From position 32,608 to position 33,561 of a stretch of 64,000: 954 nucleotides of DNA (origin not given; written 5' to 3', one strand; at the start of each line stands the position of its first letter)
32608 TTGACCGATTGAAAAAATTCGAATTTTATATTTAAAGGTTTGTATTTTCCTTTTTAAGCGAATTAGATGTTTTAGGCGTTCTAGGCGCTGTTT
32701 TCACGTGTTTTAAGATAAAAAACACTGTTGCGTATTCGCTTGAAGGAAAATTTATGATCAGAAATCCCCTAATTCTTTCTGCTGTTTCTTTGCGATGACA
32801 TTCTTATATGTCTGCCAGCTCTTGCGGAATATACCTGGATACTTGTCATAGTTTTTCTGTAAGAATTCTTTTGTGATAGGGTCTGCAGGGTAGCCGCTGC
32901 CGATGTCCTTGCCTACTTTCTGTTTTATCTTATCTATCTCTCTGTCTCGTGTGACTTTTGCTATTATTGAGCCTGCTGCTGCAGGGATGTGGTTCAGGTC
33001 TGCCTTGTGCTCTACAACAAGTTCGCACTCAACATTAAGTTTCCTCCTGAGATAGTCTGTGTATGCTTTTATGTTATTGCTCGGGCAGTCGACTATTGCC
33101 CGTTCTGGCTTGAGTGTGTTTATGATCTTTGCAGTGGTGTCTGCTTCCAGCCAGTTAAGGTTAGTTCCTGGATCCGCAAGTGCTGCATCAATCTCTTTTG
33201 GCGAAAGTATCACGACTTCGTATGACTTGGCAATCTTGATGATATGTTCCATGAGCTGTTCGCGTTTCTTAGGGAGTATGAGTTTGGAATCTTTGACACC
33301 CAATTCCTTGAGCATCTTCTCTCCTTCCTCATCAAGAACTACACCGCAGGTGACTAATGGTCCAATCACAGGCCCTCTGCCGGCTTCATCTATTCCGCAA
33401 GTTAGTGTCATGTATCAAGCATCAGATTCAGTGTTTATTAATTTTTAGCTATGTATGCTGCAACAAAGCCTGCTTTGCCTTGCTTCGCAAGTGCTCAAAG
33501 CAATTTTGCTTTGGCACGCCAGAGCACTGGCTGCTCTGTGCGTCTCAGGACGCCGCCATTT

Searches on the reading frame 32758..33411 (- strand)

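Call 45: search_protein_families(library=pfam, proteins=[window:32758-33411:-], max_evalue=0.001)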
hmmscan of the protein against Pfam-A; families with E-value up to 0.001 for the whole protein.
window:32758-33411:- (217 aa): 1 family
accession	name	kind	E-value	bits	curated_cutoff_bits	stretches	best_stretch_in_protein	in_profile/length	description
PF01351.25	RNase_HII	-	2.4e-43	148.8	25.8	1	5-201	1-198/199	Ribonuclease HII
